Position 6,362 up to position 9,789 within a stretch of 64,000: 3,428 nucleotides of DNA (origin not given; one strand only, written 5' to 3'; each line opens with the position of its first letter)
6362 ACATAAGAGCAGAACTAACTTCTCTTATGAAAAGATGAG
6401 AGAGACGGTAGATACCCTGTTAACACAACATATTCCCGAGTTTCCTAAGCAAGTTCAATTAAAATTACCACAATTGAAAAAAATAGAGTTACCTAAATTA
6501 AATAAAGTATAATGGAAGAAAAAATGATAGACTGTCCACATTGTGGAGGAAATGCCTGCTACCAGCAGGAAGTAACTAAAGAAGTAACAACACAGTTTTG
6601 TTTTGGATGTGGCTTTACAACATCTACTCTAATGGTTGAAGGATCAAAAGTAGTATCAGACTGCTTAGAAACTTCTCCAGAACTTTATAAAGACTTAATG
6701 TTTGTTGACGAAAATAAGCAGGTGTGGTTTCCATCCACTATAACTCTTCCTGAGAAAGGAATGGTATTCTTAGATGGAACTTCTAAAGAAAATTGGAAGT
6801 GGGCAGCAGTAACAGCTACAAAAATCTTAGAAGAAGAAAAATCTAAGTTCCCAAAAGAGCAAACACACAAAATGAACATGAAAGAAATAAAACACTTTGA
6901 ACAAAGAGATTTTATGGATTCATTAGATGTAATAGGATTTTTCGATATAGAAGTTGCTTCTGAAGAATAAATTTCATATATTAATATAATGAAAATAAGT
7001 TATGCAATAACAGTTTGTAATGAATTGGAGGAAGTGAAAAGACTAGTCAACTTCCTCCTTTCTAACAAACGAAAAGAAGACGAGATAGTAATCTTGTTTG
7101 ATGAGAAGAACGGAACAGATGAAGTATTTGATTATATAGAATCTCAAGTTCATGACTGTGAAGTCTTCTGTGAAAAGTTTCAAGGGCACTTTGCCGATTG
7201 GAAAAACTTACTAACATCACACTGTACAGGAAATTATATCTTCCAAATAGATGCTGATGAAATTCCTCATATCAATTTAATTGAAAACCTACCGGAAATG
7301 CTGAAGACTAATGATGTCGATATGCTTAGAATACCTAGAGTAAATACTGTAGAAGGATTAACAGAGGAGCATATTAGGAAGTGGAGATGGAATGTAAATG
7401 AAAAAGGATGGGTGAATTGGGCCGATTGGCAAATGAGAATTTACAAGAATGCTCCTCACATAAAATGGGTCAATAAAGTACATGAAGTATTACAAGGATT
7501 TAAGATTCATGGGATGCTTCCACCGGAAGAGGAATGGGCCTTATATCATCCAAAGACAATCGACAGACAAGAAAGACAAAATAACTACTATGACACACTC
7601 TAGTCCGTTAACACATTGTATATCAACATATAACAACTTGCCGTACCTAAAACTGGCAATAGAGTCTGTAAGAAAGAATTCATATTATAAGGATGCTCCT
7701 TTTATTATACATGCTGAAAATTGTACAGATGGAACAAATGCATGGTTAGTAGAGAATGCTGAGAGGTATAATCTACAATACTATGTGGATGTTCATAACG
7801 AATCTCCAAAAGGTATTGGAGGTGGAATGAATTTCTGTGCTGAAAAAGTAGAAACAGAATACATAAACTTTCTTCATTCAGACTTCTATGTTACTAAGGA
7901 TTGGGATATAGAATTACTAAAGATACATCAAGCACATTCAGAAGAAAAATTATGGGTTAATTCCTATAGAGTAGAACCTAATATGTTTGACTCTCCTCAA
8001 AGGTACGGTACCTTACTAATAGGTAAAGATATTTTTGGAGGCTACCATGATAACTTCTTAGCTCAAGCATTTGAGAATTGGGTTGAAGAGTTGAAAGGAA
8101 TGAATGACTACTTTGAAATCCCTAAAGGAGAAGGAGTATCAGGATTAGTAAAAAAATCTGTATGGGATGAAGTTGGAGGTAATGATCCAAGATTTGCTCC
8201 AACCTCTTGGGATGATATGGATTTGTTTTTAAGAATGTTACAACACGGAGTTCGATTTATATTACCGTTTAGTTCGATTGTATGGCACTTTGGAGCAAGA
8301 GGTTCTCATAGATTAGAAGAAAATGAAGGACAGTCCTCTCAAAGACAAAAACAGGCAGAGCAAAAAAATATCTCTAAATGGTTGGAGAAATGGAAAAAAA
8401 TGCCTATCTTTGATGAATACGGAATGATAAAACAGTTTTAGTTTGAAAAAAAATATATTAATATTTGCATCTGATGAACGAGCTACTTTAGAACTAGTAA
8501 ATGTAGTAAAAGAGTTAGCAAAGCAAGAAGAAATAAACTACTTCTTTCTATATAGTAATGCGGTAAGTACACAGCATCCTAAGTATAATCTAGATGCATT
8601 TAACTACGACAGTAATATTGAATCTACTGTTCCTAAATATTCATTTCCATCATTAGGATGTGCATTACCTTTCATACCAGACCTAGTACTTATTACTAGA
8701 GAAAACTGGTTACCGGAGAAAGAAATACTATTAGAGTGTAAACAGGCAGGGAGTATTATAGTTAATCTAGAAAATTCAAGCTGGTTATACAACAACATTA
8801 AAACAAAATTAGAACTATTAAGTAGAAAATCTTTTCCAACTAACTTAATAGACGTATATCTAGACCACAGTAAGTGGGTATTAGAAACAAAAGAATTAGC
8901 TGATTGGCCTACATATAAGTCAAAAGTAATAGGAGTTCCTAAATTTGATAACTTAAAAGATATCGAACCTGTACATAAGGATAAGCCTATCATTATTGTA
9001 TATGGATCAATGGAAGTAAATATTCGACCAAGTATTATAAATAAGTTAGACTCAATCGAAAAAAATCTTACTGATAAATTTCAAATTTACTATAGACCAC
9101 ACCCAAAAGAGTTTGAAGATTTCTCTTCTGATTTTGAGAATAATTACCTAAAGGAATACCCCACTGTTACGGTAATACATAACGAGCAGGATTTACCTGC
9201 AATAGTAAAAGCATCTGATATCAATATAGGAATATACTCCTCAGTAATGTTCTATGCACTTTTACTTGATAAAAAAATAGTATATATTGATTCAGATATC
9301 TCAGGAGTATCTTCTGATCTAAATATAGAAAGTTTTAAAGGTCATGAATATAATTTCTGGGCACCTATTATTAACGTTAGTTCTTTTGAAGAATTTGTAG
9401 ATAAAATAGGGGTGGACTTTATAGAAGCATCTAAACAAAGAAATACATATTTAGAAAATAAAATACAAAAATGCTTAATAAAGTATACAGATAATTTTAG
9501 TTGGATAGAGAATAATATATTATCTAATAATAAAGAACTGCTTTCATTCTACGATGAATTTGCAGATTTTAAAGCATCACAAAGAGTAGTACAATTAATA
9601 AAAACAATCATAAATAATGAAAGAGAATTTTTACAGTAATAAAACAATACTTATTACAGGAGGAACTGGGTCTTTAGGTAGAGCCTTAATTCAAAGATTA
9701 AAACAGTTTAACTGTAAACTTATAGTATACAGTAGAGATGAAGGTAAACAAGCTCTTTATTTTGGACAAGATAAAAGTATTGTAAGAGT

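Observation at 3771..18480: Phage-borne nonulosonic (pseudaminic-type) acid pathway inside a 15-kb glycan island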

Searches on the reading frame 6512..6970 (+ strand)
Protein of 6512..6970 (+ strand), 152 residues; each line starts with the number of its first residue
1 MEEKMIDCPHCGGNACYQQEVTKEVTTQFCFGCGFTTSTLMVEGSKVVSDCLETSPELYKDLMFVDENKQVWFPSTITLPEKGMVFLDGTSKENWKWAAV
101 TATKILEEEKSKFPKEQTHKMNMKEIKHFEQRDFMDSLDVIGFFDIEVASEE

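Call 3: search_protein_families(library=pfam, proteins=[window:6512-6970:+], max_evalue=0.01)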
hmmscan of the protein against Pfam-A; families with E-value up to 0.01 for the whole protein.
window:6512-6970:+ (152 aa): 0 families

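Call 27: search_protein_families(library=pfam, proteins=[window:6512-6970:+], max_evalue=10)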
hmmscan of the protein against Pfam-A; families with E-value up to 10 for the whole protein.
window:6512-6970:+ (152 aa): 5 families
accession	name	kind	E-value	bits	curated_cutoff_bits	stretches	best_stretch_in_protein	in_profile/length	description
PF13080.11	DUF3926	-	0.011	16.2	26.4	1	104-126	20-43/43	Protein of unknown function (DUF3926)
PF14354.12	Lar_restr_allev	-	0.022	15.4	28.6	1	7-35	5-33/58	Restriction alleviation protein Lar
PF19108.5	DUF5795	-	0.21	12.1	27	1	5-36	36-70/74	Family of unknown function (DUF5795)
PF08273.17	Zn_Ribbon_Prim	-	0.25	12.1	23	1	4-35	2-33/37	Zinc-binding domain of primase-helicase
PF10825.13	DUF2752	-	2.1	8.9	27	1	23-40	4-21/49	Protein of unknown function (DUF2752)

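Call 28: search_protein_families(library=phrogs, proteins=[window:6512-6970:+], max_evalue=0.01)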
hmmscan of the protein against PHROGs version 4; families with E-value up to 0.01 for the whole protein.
window:6512-6970:+ (152 aa): 0 families

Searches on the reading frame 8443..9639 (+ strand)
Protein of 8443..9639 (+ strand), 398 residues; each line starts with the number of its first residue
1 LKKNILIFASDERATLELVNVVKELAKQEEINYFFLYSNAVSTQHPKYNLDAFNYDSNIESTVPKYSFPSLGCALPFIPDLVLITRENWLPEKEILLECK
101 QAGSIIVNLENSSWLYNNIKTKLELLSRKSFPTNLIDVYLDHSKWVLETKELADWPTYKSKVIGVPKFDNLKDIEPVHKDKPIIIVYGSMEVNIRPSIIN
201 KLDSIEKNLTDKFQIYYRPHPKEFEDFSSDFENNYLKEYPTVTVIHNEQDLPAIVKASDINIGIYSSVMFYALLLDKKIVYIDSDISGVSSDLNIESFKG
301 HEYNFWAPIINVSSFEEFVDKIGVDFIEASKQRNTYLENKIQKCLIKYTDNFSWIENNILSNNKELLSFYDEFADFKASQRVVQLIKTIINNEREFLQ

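Call 3: search_protein_families(library=pfam, proteins=[window:8443-9639:+], max_evalue=0.01)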
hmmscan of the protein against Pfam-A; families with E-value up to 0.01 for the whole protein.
window:8443-9639:+ (398 aa): 1 family
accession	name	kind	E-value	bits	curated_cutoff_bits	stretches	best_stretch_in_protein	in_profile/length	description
PF04464.20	Glyphos_transf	-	3.9e-05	23.2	22.1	1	201-324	217-330/367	CDP-Glycerol:Poly(glycerophosphate) glycerophosphotransferase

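Call 5: search_protein_families(library=ncbifam, proteins=[window:8443-9639:+], max_evalue=0.001)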
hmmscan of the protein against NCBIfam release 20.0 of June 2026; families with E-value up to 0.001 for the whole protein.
window:8443-9639:+ (398 aa): 2 families
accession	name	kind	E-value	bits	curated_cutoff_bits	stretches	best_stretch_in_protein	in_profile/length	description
NF046086.1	BFO_1060_trans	domain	1.4e-07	31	200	1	212-343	220-347/365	BFO_1060 family glycosyltransferase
TIGR04396.2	surf_polysacc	subfamily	0.00033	19.9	125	0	196-258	208-265/427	surface carbohydrate biosynthesis protein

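Call 19: search_solved_structures(query=window:8443-9639:+, max_evalue=1)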
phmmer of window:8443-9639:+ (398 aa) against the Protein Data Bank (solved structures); distinct sequences matched with E-value up to 1: 0.

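Call 27: search_protein_families(library=pfam, proteins=[window:8443-9639:+], max_evalue=10)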
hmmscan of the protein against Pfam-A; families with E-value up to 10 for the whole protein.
window:8443-9639:+ (398 aa): 1 family
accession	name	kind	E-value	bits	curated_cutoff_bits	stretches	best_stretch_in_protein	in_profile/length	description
PF04464.20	Glyphos_transf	-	3.9e-05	23.2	22.1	1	201-324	217-330/367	CDP-Glycerol:Poly(glycerophosphate) glycerophosphotransferase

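Call 28: search_protein_families(library=phrogs, proteins=[window:8443-9639:+], max_evalue=0.01)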
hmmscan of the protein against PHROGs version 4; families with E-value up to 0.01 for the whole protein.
window:8443-9639:+ (398 aa): 0 families

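Call 67: search_solved_structures(query=A3, max_evalue=10)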
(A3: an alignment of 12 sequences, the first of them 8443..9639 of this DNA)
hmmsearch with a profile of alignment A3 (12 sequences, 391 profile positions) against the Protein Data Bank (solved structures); distinct sequences matched with E-value up to 10: 3.
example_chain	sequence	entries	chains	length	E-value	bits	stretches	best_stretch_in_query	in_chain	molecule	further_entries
2l82_A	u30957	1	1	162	0.02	17.4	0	4-51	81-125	DESIGNED PROTEIN OR32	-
5cws_E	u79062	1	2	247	0.37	13.2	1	290-362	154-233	Nucleoporin NUP57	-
7tbi_O1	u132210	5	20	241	0.39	13.2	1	290-362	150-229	Nup49 | NUP54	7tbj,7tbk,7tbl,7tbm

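Call 68: search_protein_families(library=pfam, alignment_id=A3, max_evalue=0.1)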
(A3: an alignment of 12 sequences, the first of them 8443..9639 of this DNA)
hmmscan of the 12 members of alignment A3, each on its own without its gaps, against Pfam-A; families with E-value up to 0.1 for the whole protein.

A. member 1, window:8443-9639:+ (398 aa): 1 family
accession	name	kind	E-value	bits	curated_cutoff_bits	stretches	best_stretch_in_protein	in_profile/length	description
PF04464.20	Glyphos_transf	-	3.9e-05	23.2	22.1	1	201-324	217-330/367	CDP-Glycerol:Poly(glycerophosphate) glycerophosphotransferase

B. families by the number of members that match (of 12 scanned): 3 families
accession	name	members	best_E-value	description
PF04464.20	Glyphos_transf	6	3.9e-05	CDP-Glycerol:Poly(glycerophosphate) glycerophosphotransferase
PF24998.1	DUF7778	1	0.0021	Domain of unknown function (DUF7778)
PF02722.21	MOSP_C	1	0.081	Major Outer Sheath Protein C-terminal domain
